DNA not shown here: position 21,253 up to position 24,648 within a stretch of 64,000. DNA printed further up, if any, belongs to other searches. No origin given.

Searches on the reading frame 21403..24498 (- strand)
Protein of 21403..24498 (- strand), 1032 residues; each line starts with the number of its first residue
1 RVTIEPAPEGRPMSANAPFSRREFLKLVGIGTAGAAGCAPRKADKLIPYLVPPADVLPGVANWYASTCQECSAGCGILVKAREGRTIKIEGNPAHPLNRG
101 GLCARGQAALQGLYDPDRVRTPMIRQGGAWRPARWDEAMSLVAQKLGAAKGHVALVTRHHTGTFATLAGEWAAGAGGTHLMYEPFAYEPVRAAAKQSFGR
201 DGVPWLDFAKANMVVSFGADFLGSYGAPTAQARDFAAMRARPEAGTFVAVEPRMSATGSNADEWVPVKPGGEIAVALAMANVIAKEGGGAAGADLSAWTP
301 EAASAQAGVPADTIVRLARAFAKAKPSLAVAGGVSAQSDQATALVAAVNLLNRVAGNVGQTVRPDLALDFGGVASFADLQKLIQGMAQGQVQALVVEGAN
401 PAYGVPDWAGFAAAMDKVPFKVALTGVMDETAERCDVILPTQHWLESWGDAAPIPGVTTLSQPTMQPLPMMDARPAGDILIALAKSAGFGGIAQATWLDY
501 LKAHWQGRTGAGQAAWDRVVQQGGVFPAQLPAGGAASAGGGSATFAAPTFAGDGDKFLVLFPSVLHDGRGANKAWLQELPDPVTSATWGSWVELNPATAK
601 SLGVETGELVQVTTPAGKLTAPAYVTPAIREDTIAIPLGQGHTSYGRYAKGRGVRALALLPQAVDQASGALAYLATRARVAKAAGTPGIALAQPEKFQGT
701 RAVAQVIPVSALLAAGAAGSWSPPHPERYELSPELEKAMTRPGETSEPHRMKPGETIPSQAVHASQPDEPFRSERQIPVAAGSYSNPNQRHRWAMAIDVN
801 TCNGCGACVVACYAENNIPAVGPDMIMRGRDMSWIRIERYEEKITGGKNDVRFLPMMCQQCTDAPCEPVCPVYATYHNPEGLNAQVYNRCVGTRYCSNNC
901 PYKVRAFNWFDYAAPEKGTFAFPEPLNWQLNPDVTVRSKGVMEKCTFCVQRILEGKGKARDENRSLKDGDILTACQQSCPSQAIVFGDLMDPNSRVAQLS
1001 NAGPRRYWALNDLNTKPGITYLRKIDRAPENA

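Call 57: search_protein_families(library=pfam, proteins=[window:21403-24498:-], max_evalue=0.00001)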
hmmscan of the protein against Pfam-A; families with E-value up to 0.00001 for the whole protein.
window:21403-24498:- (1032 aa): 5 families
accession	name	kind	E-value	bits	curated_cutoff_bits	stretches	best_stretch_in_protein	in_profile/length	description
PF00384.28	Molybdopterin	-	1.6e-24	87.1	24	1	118-485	1-352/353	Molybdopterin oxidoreductase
PF04879.21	Molybdop_Fe4S4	-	2.3e-15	56.8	22.7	1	63-114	3-54/55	Molybdopterin oxidoreductase Fe4S4 domain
PF01568.27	Molydop_binding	-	3.3e-14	53.3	26.8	1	588-672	28-105/110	Molydopterin dinucleotide binding domain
PF12838.12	Fer4_7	-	2.6e-13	50.6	27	1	801-872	1-50/52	4Fe-4S dicluster domain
PF13247.11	Fer4_11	-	8.4e-10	39.2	26.2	1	851-910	3-64/100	4Fe-4S dicluster domain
